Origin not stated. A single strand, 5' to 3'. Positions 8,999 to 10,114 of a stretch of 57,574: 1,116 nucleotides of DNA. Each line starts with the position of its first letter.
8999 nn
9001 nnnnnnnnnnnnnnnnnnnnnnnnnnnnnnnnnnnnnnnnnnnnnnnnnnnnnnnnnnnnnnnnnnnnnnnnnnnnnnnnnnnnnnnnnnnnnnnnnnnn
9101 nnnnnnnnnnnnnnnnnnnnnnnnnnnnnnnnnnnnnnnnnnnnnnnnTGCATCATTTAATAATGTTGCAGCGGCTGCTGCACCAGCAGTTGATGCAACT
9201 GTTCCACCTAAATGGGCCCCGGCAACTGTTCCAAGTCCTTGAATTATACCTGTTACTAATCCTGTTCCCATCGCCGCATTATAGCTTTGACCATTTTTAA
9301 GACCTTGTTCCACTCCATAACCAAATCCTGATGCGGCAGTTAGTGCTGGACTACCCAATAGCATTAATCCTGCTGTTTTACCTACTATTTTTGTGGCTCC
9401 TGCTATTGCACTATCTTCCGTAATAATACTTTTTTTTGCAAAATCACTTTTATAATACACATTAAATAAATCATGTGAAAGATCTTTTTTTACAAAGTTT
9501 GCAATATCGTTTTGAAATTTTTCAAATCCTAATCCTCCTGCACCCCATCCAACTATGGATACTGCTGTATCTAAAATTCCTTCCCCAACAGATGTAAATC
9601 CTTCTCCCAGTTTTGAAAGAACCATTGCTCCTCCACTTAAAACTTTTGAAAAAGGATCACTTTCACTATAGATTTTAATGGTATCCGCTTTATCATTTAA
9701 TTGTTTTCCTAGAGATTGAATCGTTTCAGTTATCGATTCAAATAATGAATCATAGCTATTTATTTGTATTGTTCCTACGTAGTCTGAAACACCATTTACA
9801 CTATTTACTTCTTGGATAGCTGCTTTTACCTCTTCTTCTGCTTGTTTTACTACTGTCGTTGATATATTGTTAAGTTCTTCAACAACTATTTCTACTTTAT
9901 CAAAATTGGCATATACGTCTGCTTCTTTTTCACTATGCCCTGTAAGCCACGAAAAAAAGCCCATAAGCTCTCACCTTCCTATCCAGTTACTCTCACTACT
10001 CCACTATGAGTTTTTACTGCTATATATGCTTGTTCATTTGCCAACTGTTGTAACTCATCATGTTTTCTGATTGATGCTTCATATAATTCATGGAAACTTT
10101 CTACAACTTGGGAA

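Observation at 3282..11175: T7SSb-style substrate module without any secretion machinery in the window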

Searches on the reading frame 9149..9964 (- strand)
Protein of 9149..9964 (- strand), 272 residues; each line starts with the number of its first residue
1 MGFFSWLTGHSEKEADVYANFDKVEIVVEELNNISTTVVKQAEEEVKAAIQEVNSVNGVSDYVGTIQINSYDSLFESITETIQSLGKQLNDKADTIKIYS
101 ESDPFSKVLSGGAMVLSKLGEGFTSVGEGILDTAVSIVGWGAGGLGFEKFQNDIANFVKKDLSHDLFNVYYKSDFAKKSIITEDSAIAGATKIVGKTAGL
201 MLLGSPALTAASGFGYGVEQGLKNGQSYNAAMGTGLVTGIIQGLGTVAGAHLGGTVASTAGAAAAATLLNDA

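Call 18: search_solved_structures(query=A2, max_evalue=10, show_alignments=3)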
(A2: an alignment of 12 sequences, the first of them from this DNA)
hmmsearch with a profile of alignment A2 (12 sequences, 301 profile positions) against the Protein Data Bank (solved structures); distinct sequences matched with E-value up to 10: 5.
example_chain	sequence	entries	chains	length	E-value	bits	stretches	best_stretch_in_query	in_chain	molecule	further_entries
8qaf_A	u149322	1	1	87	0.38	13.3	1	35-98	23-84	sc-apCC-8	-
1ivz_A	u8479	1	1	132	0.68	12.5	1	31-102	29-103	hypothetical protein 1110008I14RIK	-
4xfk_A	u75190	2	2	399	0.68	12.5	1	34-76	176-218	Putative branched chain amino acid ABC transporter, periplasmic amino acid-binding protein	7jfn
8yhx_G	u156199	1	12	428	0.73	12.4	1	37-102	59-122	SIR2 family protein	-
9kmo_A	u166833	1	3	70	0.78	12.3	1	37-102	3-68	Spike protein S2'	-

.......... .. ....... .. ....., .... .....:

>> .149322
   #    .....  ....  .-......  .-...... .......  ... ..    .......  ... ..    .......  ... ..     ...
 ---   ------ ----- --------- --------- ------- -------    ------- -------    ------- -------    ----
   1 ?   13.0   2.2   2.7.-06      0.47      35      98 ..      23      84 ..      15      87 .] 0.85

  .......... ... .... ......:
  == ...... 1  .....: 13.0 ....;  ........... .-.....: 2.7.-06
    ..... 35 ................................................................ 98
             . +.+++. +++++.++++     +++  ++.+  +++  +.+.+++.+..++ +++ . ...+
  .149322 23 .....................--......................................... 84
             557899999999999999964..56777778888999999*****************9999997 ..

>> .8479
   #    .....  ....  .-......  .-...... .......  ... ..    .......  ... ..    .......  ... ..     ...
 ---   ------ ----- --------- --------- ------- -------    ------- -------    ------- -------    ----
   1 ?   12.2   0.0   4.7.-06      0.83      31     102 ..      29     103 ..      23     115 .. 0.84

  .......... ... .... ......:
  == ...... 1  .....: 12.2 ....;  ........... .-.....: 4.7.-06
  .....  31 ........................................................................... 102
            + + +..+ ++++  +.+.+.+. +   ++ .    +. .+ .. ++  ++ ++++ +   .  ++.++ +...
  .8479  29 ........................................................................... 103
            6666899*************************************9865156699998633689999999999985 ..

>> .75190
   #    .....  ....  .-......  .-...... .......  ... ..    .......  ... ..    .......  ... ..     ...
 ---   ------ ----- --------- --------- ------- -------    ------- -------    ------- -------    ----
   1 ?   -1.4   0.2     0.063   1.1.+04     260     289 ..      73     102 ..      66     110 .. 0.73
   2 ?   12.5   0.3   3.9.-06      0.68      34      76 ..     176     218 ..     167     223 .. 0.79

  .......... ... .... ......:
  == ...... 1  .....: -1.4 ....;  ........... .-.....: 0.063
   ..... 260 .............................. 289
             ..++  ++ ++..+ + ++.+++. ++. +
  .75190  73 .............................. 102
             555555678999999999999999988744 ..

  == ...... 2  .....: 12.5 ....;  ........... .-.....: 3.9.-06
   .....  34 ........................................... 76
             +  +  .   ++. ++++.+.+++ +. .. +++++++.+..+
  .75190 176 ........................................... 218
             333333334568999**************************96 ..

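Call 31: find_related_loci(query=A2, collection=genome_contigs, flank=10000)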
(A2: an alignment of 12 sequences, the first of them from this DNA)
Query A2 (272 aa) in genome_contigs; peptide patterns used: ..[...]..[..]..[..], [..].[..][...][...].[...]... (x = any residue, [..] = any of these).
73 stretches matched a pattern; 16 encode a relative of the query (tblastn E <= 1e-3); 16 distinct loci.
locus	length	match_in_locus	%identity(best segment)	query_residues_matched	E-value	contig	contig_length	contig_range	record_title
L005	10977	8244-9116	46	2-260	2e-68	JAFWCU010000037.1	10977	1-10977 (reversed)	MAG: Clostridia bacterium isolate RGIG5622 Sheep_Duodenum-3__c712053, whole genome shotgun sequence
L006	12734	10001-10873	46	2-260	2e-68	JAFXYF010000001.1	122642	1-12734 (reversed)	MAG: Bacilli bacterium isolate RGIG6854 Sheep_Rumen-4__c49370, whole genome shotgun sequence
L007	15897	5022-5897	44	3-266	4e-68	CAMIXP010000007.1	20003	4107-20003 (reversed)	MAG: uncultured Bacillales bacterium isolate SRR12081302_bin.69_metaWRAP_v1.3_MAG genome assembly, contig: ERZ12289775.4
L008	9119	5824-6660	45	3-253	2e-67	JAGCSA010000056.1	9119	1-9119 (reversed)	MAG: Bacilli bacterium isolate RGIG10070 Yak_Rumen-1__c2381143, whole genome shotgun sequence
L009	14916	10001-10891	41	1-260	9e-66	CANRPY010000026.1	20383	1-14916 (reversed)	MAG: uncultured Bacilli bacterium isolate Lapin-018__bin50 genome assembly, contig: Lapin-018__NODE_2243_length_20383_co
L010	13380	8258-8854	57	1-201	3e-64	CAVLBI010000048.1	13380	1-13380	bacterium isolate G02633-L1_cleanbin_000017 genome assembly, contig: Spades_G02633-L1_contig_1403, whole genome shotgun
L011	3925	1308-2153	46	1-253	9e-64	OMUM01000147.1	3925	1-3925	uncultured bacterium isolate hRUG889 genome assembly, contig: NODE_34607_length_3925_cov_5.19302, whole genome shotgun s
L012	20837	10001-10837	46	1-253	2e-61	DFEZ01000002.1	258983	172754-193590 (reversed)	MAG TPA_asm: Bacillales bacterium UBA3789 UBA3789_contig_7269, whole genome shotgun sequence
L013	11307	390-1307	42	1-272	6e-60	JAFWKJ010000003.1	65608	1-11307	MAG: Bacilli bacterium isolate RGIG5819 Sheep_Ileum.Co__c112823, whole genome shotgun sequence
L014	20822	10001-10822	44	1-243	2e-57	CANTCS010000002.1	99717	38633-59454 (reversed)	MAG TPA_asm: uncultured Mollicutes bacterium isolate SRR15510240_bin.35_metawrap_v1.3_MAG genome assembly, contig: NODE.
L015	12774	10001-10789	43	3-239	1e-56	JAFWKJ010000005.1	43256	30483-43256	MAG: Bacilli bacterium isolate RGIG5819 Sheep_Ileum.Co__c193984, whole genome shotgun sequence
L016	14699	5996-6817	43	1-243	5e-58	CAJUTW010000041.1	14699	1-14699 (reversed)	MAG TPA_asm: uncultured Bacilli bacterium isolate MGBC165561 genome assembly, contig: MGBC165561.41, whole genome shotgu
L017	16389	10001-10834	41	1-242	5e-53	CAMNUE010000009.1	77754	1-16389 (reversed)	MAG: uncultured bacterium isolate SRR19792995_bin.67_metawrap_v1.3_MAG genome assembly, contig: ERZ12290371_415, whole g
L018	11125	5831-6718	41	1-265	2e-52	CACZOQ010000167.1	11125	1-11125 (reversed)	MAG: uncultured Erysipelotrichaceae bacterium isolate RUG12809 genome assembly, contig: RUG12809_asm_167, whole genome s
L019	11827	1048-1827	38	3-236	4e-50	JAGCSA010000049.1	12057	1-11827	MAG: Bacilli bacterium isolate RGIG10070 Yak_Rumen-1__c2033303, whole genome shotgun sequence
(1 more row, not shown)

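Call 32: search_protein_representatives(alignment_id=A2)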
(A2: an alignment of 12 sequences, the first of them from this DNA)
Query: 12 sequences, 301 profile positions. Proteins with E-value up to 0.001 (for the whole library): 393; up to 1e-10: 281; up to 1e-30: 162. The best 150 are listed.
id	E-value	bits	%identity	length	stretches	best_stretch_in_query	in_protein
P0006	1.5e-135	467.8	-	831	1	1-300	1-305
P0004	8.4e-132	455.5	-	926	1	1-298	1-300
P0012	5.3e-128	443.0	-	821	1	1-295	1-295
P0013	1.4e-125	435.0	-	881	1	1-300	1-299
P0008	2.1e-125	434.5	-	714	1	1-294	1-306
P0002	1.1e-124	432.1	-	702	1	1-294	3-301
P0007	2.4e-124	431.0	-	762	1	1-293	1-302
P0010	5.1e-124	429.9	-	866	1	1-300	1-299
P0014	5.7e-124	429.8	-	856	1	1-300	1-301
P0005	7.2e-124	429.4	-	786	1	1-300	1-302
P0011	1.6e-122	425.0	-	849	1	1-300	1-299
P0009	6.6e-121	419.7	-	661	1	1-298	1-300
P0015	2.8e-120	417.6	-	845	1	1-300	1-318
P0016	1.3e-119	415.5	-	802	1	1-295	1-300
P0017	1.4e-117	408.8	-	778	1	1-292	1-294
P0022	4.8e-114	397.2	-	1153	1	1-298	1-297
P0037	1.4e-99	349.7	-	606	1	1-298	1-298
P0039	1.0e-98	346.9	-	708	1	1-296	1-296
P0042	2.9e-94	332.2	-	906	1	1-296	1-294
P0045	2.3e-90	319.4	-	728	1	1-287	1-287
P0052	1.2e-83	297.4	-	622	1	1-296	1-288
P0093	2.2e-47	178.3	-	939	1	124-298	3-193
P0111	2.4e-39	151.9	-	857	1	21-291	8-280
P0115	7.3e-39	150.3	-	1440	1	2-298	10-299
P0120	5.8e-38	147.4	-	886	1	23-289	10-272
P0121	1.1e-37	146.4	-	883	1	22-291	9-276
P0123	1.7e-37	145.8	-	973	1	34-296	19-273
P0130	7.6e-37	143.7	-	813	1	24-293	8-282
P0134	4.4e-36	141.2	-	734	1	22-290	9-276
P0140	1.3e-34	136.3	-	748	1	23-299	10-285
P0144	4.5e-34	134.6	-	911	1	39-295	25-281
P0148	2.6e-33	132.1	-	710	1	21-297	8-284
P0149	2.9e-33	131.9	-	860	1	24-289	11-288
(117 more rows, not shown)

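Call 35: search_protein_families(library=pfam, proteins=[P0022, P0037, P0042, P0045, P0052, P0115, P0039, P0093], max_evalue=0.01)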
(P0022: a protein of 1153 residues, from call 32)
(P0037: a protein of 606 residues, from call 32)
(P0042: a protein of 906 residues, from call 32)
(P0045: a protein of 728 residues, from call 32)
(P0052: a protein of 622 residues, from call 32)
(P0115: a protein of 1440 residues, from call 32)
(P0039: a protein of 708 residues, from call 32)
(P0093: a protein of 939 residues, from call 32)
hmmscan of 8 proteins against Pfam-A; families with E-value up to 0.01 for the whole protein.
P0022 (1153 aa): 0 families

P0037 (606 aa): 0 families

P0042 (906 aa): 0 families

P0045 (728 aa): 0 families

P0052 (622 aa): 1 family
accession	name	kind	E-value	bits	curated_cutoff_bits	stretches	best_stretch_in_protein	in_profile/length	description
PF14436.11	EndoU_bacteria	-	5.5e-05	24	25.3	1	422-607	2-128/129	Bacterial EndoU nuclease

P0115 (1440 aa): 0 families

P0039 (708 aa): 1 family
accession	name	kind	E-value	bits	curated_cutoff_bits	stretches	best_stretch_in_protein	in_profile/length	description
PF03496.20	ADPrib_exo_Tox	-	1e-17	64.6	23.4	1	528-690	5-177/196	ADP-ribosyltransferase exoenzyme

P0093 (939 aa): 0 families

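Call 36: predict_structure(alignment_id=A2)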
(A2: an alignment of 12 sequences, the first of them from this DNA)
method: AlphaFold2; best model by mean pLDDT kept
length: 272 residues; sequences in the alignment: 12
mean_pLDDT: 72.9   pTM: 0.54
mean pLDDT of the five models: 72.9, 68.3, 66.8, 51.5, 50.2
residues with pLDDT >= 90: 0; 70-90: 213; 50-70: 35; < 50: 24
segments of 3 or more residues with pLDDT < 50: 249-272
pLDDT, mean of each block of 10 residues (from residue 1): 71 79 83 82 85 81 78 77 78 82 81 78 75 76 76 77 76 80 74 68 66 73 76 73 57 39 34 34
secondary structure, 60 per line:
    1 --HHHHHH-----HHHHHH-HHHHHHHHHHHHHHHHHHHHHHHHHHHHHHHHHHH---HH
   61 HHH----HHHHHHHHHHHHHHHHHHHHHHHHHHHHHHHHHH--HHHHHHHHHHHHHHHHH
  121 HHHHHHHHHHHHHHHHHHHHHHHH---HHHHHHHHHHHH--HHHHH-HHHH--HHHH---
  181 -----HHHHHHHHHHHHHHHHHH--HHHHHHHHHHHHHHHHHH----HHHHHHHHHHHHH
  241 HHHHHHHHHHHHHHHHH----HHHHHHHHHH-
elements in order: H3-8 H14-19 H21-55 H59-63 H68-101 H104-144 H148-159 H162-166 H168-171 H174-177 H186-203 H206-223 H228-257 H262-271

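Call 39: fold_search(model_id=the predicted structure, library=pdb)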
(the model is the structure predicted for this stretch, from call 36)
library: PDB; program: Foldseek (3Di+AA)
matches with E <= 10: 60; with E <= 0.001: 0
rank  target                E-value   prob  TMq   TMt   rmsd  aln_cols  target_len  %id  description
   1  7uzq_L                1.7e+00  0.06  0.11  0.08  19.4       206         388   12  Local refinement of RhAG-RhCE-ANK1(AR1-5), from consensus refinement of all classes (released 2022-07-20)
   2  6m3p_A                1.9e+00  0.16  0.22  0.21  28.5       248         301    8  Crystal structure of AnkG/beta2-spectrin complex (released 2020-05-13)
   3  7o3v_F                2.3e+00  0.08  0.16  0.16  25.1       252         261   14  Stalk complex structure (TrwJ/VirB5-TrwI/VirB6) from the fully-assembled R388 type IV secretion system determined by c (released 2022-06-22)
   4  7n0l_A                2.5e+00  0.10  0.20  0.18  17.4       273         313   12  Cryo-EM structure of TACAN in the H196A H197A mutant form (TMEM120A) (released 2021-09-15)
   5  7uzq_Q                2.7e+00  0.05  0.12  0.09  19.5       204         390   12  Local refinement of RhAG-RhCE-ANK1(AR1-5), from consensus refinement of all classes (released 2022-07-20)
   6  9s99_A                2.8e+00  0.07  0.13  0.17  19.8       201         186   13  CdvB2 filament - high twist, class B (released 2026-01-28)
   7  7pi6_A                3.0e+00  0.04  0.11  0.13  26.2       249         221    8  Trypanosoma brucei ISG65 bound to human complement C3d (released 2022-07-27)
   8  5sv0_A                3.4e+00  0.04  0.13  0.15  30.1       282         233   10  Structure of the ExbB/ExbD complex from E. coli at pH 7.0 (released 2016-09-28)
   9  5sv0_B                3.6e+00  0.04  0.14  0.16  32.9       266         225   12  Structure of the ExbB/ExbD complex from E. coli at pH 7.0 (released 2016-09-28)
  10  1t72_G                3.7e+00  0.10  0.19  0.23  15.2       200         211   10  Crystal structure of phosphate transport system protein phoU from Aquifex aeolicus (released 2004-12-07)
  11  3g6b_A                3.9e+00  0.06  0.15  0.19  38.7       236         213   16  Crystal structure of a Soluble Chemoreceptor from Thermotoga maritima Asn217Ile mutant (released 2009-07-28)
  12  5sv0_J                3.9e+00  0.05  0.13  0.16  29.4       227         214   11  Structure of the ExbB/ExbD complex from E. coli at pH 7.0 (released 2016-09-28)
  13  7v5d_A                4.1e+00  0.08  0.22  0.13  23.0       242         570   10  Cryo-EM structure of the mouse ABCB9 (PG-bound) (released 2022-10-19)
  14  1un9_A                4.6e+00  0.11  0.15  0.09  11.8       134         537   15  Crystal structure of the dihydroxyacetone kinase from C. freundii in complex with AMP-PNP and Mg2+ (released 2003-10-30)
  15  1t72_B                4.6e+00  0.07  0.17  0.20  15.7       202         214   10  Crystal structure of phosphate transport system protein phoU from Aquifex aeolicus (released 2004-12-07)
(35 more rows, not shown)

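Call 45: find_encoding_contigs(protein=P0120, flank=10000, max_places=4)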
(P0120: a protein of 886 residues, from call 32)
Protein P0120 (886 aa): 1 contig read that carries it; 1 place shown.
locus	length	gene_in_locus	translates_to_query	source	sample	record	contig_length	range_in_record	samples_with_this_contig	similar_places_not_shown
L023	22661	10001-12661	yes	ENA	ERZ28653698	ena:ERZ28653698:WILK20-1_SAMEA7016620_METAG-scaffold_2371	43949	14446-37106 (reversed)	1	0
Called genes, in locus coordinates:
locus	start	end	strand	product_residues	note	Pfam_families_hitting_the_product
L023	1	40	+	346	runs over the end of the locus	PF01734:Patatin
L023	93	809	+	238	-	PF20772:TACO1_YebC_N, PF01709:Transcrip_reg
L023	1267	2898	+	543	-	PF00753:Lactamase_B, PF12706:Lactamase_B_2 (weak), PF07521:RMMBL (faint), PF22505:RNase_J_b_CASP, PF17770:RNase_J_C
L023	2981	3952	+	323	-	PF12784:PDDEXK_2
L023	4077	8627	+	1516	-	PF01580:FtsK_SpoIIIE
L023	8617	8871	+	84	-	-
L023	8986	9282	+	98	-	-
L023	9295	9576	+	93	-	-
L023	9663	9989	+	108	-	-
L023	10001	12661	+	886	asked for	-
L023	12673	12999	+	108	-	PF13780:DUF4176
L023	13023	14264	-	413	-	PF02388:FemAB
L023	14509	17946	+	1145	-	PF12733:Cadherin-like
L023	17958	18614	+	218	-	-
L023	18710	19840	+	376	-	PF12733:Cadherin-like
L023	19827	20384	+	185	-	-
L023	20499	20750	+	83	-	-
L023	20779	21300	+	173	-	-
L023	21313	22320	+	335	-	-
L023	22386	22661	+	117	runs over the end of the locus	-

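Call 49: find_homologous_proteins(query=L023:4077-8627:+, max_evalue=1e-30)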
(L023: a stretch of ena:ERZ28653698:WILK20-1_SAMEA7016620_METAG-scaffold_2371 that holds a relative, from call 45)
Query L023:4077-8627:+ (1516 aa): 42 proteins with E <= 1e-30 among 8000 candidates.
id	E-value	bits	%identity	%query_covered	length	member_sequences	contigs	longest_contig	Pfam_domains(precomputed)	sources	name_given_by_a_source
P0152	0.0e+0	2927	85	100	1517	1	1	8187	PF01580.25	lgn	-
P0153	0.0e+0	1997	60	100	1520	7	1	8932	PF13401.13,PF01580.25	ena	-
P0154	0.0e+0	1888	57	100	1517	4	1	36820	PF01580.25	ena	-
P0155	0.0e+0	1874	57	100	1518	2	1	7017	PF01580.25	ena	-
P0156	0.0e+0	1850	57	100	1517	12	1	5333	PF01580.25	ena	-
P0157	0.0e+0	1780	55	100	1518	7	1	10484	PF01580.25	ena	-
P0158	0.0e+0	1757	54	100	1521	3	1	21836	PF01580.25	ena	-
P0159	0.0e+0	1679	52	100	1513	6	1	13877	PF01580.25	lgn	-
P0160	0.0e+0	1669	53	100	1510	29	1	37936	PF01580.25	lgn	-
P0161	0.0e+0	1611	51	100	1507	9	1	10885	PF01580.25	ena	-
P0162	0.0e+0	1049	37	98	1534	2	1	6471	PF00498.32,PF16697.11,PF13555.13,PF01580.25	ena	-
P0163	0.0e+0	1043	37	98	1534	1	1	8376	PF00498.32,PF16697.11,PF01580.25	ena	-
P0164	0.0e+0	1035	38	91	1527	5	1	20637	PF00498.32,PF01580.25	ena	-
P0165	0.0e+0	1025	36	98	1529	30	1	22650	PF00498.32,PF16697.11,PF01580.25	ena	-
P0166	0.0e+0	1023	36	98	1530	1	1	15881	PF00498.32,PF16697.11,PF01580.25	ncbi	-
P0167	0.0e+0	1022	39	88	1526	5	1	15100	PF00498.32,PF16697.11,PF01580.25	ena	-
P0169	2.4e-294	998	37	99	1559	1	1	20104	PF00498.32,PF01580.25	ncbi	-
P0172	2.7e-288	978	36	98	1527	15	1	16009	PF00498.32,PF16697.11,PF01580.25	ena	-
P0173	3.7e-286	971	36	100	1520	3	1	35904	PF00498.32,PF16697.11,PF01580.25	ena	-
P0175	3.6e-279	948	37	89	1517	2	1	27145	PF01580.25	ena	-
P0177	3.8e-273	928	38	84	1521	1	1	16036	PF01580.25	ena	-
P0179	8.2e-268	910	36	84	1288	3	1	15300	PF01580.25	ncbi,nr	ncbi:MAG: type VII secretion protein EssC [Bacilli bacterium]|nr:type VII secretion protein EssC [Ba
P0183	5.7e-258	877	35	90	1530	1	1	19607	PF13401.13,PF01580.25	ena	-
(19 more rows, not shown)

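Call 50: find_encoding_contigs(protein=P0169, flank=10000, max_places=4)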
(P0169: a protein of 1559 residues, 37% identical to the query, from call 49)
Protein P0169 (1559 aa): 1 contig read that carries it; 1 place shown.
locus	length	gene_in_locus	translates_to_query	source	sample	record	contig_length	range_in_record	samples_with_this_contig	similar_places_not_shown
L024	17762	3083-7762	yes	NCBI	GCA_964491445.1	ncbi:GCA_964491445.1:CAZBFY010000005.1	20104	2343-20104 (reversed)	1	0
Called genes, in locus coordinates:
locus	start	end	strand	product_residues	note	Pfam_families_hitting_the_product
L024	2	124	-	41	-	?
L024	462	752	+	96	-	PF06013:WXG100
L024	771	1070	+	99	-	PF06013:WXG100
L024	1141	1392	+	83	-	-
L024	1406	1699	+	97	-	PF06013:WXG100 (weak), PF26154:DUF8042 (faint)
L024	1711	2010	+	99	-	PF06013:WXG100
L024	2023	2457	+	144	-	-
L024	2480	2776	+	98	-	PF13780:DUF4176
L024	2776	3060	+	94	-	PF13780:DUF4176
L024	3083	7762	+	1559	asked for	PF00498:FHA, PF01580:FtsK_SpoIIIE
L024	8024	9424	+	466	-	-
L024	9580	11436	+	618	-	PF00890:FAD_binding_2 (faint), PF01134:GIDA, PF07992:Pyr_redox_2 (weak), PF12831:FAD_oxidored (weak), PF21680:GIDA_C_1st, PF13932:SAM_GIDA_C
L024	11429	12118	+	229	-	PF02527:GidB, PF05175:MTS (faint), PF13847:Methyltransf_31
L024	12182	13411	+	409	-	PF02195:ParB_N, PF17762:HTH_ParB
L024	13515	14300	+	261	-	PF00142:Fer4_NifH, PF01656:CbiA, PF02374:ArsA_ATPase (weak), PF06564:CBP_BcsQ, PF09140:MipZ (faint), PF10609:ParA, PF13614:AAA_31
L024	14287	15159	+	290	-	PF02195:ParB_N, PF17762:HTH_ParB, PF01381:HTH_3 (weak)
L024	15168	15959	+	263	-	PF21088:MS_channel_1st (weak), PF00924:MS_channel_2nd, PF21082:MS_channel_3rd (weak)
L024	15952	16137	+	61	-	PF06107:DUF951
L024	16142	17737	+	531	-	PF03606:DcuC (weak), PF03806:ABG_transport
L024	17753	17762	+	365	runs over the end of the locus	PF01926:MMR_HSR1, PF02421:FeoB_N, PF06071:YchF-GTPase_C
